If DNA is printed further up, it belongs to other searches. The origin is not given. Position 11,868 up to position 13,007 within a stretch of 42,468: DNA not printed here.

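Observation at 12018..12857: Stand-alone TIR domain fused to a receiver domain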

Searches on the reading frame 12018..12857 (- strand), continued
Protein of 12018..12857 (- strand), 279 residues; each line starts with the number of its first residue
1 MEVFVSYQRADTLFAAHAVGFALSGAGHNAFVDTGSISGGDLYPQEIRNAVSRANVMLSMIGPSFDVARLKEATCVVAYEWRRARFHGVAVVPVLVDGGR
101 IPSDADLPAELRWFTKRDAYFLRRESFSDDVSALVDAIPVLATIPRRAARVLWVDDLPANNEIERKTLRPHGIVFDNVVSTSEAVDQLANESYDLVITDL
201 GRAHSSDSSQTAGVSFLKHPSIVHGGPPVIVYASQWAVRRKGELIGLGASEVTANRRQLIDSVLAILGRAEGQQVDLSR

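Call 22: find_encoding_contigs(protein=P0037, flank=8000, max_places=4)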
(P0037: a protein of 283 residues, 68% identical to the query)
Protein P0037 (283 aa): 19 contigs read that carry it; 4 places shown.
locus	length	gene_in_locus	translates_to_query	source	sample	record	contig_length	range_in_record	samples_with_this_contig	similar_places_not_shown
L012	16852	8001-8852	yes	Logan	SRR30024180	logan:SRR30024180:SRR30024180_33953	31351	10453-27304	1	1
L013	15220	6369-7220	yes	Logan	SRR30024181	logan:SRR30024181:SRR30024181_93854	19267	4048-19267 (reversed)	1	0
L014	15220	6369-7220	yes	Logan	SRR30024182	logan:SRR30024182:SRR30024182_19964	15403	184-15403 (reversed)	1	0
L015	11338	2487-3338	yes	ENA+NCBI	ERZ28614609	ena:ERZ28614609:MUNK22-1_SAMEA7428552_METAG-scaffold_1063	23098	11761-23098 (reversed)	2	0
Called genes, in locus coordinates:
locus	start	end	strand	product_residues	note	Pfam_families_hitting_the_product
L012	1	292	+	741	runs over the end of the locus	-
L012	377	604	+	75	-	-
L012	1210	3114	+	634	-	-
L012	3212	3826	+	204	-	-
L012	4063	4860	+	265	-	-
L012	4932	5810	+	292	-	PF01471:PG_binding_1, PF09374:PG_binding_3 (faint)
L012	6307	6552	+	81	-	-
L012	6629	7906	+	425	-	PF03415:Peptidase_C11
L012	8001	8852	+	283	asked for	PF13676:TIR_2, PF00072:Response_reg (weak)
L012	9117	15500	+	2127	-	PF24096:DUF7379, PF24096:DUF7379, PF02450:LCAT, PF05057:DUF676 (weak), PF24096:DUF7379 (weak), PF12770:CHAT, PF20308:TPR-S, PF13676:TIR_2, +2 more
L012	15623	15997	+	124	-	-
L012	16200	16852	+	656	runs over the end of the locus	-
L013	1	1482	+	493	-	?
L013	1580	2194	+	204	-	-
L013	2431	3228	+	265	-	-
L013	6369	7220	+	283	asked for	PF13676:TIR_2, PF00072:Response_reg (weak)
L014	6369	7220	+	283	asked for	PF13676:TIR_2, PF00072:Response_reg (weak)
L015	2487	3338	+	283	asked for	PF13676:TIR_2, PF00072:Response_reg (weak)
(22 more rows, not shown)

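Call 23: predict_structure(alignment_id=A1)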
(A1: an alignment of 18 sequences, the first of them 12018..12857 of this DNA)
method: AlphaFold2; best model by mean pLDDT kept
length: 279 residues; sequences in the alignment: 18
mean_pLDDT: 80.2   pTM: 0.74
mean pLDDT of the five models: 80.2, 79.9, 79.8, 79.2, 71.9
residues with pLDDT >= 90: 69; 70-90: 161; 50-70: 29; < 50: 20
segments of 3 or more residues with pLDDT < 50: 37-41, 203-209, 272-279
pLDDT, mean of each block of 10 residues (from residue 1): 89 93 93 61 67 90 90 81 82 93 86 85 94 93 71 77 86 82 83 83 47 72 80 76 83 88 80 39
secondary structure, 60 per line:
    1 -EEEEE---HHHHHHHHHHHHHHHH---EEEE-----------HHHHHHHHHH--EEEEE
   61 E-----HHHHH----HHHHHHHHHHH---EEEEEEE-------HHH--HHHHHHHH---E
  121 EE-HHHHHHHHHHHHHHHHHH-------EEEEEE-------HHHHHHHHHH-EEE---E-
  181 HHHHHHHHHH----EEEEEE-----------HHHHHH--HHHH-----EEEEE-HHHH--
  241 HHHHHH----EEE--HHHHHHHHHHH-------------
elements in order: E2-6 H10-25 E29-32 H44-53 E56-61 H67-71 H76-86 E90-96 H109-116 E120-122 H124-141 E149-154 H162-171 E173-175 H181-190 E195-200 H212-217 H220-223 E229-233 H235-238 H241-246 E251-253 H256-266

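Call 26: search_protein_representatives(alignment_id=A1)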
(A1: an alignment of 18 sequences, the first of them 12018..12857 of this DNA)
Query: 18 sequences, 279 profile positions. Proteins with E-value up to 0.001 (for the whole library): 33137; up to 1e-10: 14955; up to 1e-30: 47. The best 150 are listed.
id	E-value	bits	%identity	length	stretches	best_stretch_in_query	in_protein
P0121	2.2e-117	407.6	-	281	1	1-274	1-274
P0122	1.4e-105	368.9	-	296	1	2-273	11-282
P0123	8.2e-99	346.7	-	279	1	2-273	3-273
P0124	2.9e-95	335.0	-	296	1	1-275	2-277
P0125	6.5e-94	330.6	-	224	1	57-279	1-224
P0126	4.2e-88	311.5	-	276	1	2-269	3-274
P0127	2.4e-84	299.2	-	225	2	101-272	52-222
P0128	1.7e-72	260.3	-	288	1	3-271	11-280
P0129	7.8e-70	251.6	-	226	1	77-227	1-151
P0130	6.7e-69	248.5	-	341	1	1-270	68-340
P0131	2.5e-67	243.4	-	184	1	1-184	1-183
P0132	1.4e-62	227.8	-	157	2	99-226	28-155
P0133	9.8e-62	225.0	-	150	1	2-145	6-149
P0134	5.9e-59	215.9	-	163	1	6-133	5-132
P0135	3.0e-58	213.6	-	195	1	1-129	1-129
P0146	3.4e-47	177.3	-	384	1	1-275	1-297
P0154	1.2e-36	142.8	-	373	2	3-143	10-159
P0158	8.6e-34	133.4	-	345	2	2-141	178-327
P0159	1.3e-33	132.8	-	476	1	2-271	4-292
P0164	5.2e-32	127.5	-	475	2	2-144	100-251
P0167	1.9e-31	125.7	-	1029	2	3-145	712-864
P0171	4.2e-30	121.3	-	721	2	2-194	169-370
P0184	1.7e-27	112.8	-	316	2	130-265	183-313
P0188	9.2e-27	110.3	-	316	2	147-266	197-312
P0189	1.0e-26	110.1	-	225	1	148-267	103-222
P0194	2.7e-26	108.8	-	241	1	137-267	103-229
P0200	1.1e-25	106.8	-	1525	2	2-139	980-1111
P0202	1.3e-25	106.5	-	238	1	130-266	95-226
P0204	2.0e-25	105.9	-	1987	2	142-261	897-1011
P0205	3.9e-25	105.0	-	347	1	124-269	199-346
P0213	5.6e-24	101.2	-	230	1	125-270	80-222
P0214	6.0e-24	101.1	-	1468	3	2-141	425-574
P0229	2.8e-23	98.9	-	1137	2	149-269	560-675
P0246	2.0e-22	96.1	-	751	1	2-209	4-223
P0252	4.1e-22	95.1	-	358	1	145-264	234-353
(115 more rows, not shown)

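Call 27: fold_search(model_id=the predicted structure, library=pdb)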
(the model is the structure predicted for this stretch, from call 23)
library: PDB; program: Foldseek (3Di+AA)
matches with E <= 10: 1501; with E <= 0.001: 46
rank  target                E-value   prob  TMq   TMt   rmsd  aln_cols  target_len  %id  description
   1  2v0n_A                5.2e-05  1.00  0.31  0.20  14.3       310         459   14  ACTIVATED RESPONSE REGULATOR PLED IN COMPLEX WITH C-DIGMP AND GTP- ALPHA-S (released 2007-08-21)
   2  6o0v_C                6.6e-05  1.00  0.42  0.79   3.0       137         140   19  Crystal structure of the TIR domain G601P mutant from human SARM1, crystal form 2 (released 2019-09-04)
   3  9g86_A                8.4e-05  1.00  0.31  0.21  15.2       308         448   13  Structure of Response regulator PleD in complex with c-diGMP and pppGpp (released 2025-08-06)
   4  9g85_C                8.9e-05  1.00  0.31  0.21  14.8       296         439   13  Structure of Response regulator PleD in complex with c-diGMP and ppGpp (released 2025-08-06)
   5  9mw1_B                1.0e-04  1.00  0.43  0.82   3.2       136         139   18  Structure of SARM1 TIR domain bound to G8758 (released 2026-02-04)
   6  2wb4_B                1.1e-04  1.00  0.31  0.21  14.3       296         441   14  activated diguanylate cyclase PleD in complex with c-di-GMP (released 2010-04-21)
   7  6qrj                  1.2e-04  1.00  0.32  0.20  14.0       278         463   16  Crystal structure of ShkA full-length in complex with AMPPNP (released 2020-01-08)
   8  9g85_B                1.4e-04  0.99  0.31  0.21  14.9       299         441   14  Structure of Response regulator PleD in complex with c-diGMP and ppGpp (released 2025-08-06)
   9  9g85_D                1.5e-04  0.99  0.31  0.21  14.9       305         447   12  Structure of Response regulator PleD in complex with c-diGMP and ppGpp (released 2025-08-06)
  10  9g86_B                1.6e-04  0.99  0.31  0.21  15.2       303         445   13  Structure of Response regulator PleD in complex with c-diGMP and pppGpp (released 2025-08-06)
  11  3dge_C                1.8e-04  1.00  0.35  0.75   3.1       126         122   22  Structure of a histidine kinase-response regulator complex reveals insights into Two-component signaling and a novel c (released 2009-07-07)
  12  6rh8_C                2.1e-04  1.00  0.35  0.75   3.1       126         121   21  Revisiting pH-gated conformational switch. Complex HK853 mutant H260A -RR468 mutant D53A pH 5.3 (released 2020-02-19)
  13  9ugj_F                2.1e-04  1.00  0.41  0.77   3.6       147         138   18  Structure of SARM1 bound to SIR3-ADPR (released 2026-02-18)
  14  2pkx_A                2.2e-04  1.00  0.36  0.77   3.3       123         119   20  E.coli response regulator PhoP receiver domain (released 2007-05-22)
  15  7w9h_A                2.3e-04  1.00  0.34  0.72   3.3       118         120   30  Crystal structure of the receiver domain of the transcription regulator FleR from Pseudomonas aeruginosa (released 2022-12-14)
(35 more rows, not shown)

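Call 28: search_protein_families(library=pfam, proteins=[P0189, P0194, P0202, P0213, P0184, P0188, P0205, P0252, P0159, P0146], max_evalue=0.01)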
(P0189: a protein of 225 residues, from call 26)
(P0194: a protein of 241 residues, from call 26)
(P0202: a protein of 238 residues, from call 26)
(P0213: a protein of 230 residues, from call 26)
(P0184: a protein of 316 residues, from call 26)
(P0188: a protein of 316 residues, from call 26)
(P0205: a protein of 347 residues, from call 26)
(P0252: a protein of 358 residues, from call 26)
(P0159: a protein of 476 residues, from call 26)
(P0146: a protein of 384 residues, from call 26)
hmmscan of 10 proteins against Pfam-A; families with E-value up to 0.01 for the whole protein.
P0189 (225 aa): 1 family
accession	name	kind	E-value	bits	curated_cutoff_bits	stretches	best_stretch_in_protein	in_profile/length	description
PF00072.30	Response_reg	-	1.9e-11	44.5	30.2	1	106-214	1-103/111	Response regulator receiver domain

P0194 (241 aa): 1 family
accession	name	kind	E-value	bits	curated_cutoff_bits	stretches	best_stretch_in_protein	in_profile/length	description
PF00072.30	Response_reg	-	1e-12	48.6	30.2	1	117-214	1-96/111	Response regulator receiver domain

P0202 (238 aa): 1 family
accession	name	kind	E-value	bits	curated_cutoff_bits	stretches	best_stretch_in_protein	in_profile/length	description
PF00072.30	Response_reg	-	3.9e-09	37.1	30.2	1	117-216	1-100/111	Response regulator receiver domain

P0213 (230 aa): 1 family
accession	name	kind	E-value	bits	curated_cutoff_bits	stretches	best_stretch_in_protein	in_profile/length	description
PF00072.30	Response_reg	-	1.1e-07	32.5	30.2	1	107-205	1-97/111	Response regulator receiver domain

P0184 (316 aa): 4 families
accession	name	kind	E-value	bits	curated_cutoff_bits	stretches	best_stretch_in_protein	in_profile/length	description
PF13676.11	TIR_2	-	6.7e-26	91.6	28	1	5-118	2-117/122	TIR domain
PF00072.30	Response_reg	-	8.3e-07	29.6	30.2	1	203-300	1-96/111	Response regulator receiver domain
PF08937.16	ThsB_TIR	-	0.0026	18.5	21.2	1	7-92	3-97/100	Thoeris protein ThsB, TIR-like domain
PF01582.25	TIR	-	0.005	17.1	21.3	0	18-92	20-98/179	TIR domain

P0188 (316 aa): 4 families
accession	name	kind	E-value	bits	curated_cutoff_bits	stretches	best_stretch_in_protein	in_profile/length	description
PF13676.11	TIR_2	-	1.4e-24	87.4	28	1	6-120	1-121/122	TIR domain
PF00072.30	Response_reg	-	1.7e-14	54.3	30.2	1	201-305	1-103/111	Response regulator receiver domain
PF01070.24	FMN_dh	-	2e-05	24.3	24.9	0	4-96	111-186/350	FMN-dependent dehydrogenase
PF08937.16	ThsB_TIR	-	0.00095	20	21.2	0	7-90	1-93/100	Thoeris protein ThsB, TIR-like domain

P0205 (347 aa): 2 families
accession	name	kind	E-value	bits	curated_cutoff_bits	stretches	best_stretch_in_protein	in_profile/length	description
PF00072.30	Response_reg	-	2.1e-12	47.6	30.2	1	228-335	1-102/111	Response regulator receiver domain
PF03709.21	OKR_DC_1_N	-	0.00045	20.9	29.3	1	245-314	13-74/111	Orn/Lys/Arg decarboxylase, N-terminal domain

P0252 (358 aa): 1 family
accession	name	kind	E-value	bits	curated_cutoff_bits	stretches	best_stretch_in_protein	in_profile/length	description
PF00072.30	Response_reg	-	4.8e-10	40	30.2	1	240-338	1-93/111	Response regulator receiver domain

P0159 (476 aa): 4 families
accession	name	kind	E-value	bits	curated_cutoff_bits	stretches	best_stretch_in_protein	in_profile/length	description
PF13676.11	TIR_2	-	2.9e-13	50.8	28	1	5-136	1-112/122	TIR domain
PF00498.31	FHA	-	2.8e-08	34.5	20.7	1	390-459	2-67/67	FHA domain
PF00072.30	Response_reg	-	6.6e-08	33.2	30.2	1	179-266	1-89/111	Response regulator receiver domain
PF16697.10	Yop-YscD_cpl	-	9.7e-08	32.6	33.2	1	372-467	2-92/94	Inner membrane component of T3SS, cytoplasmic domain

P0146 (384 aa): 2 families
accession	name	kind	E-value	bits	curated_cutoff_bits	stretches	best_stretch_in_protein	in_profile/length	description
PF13676.11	TIR_2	-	2.3e-09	38.2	28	1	3-114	1-104/122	TIR domain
PF00072.30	Response_reg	-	4.5e-09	36.9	30.2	1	175-285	3-107/111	Response regulator receiver domain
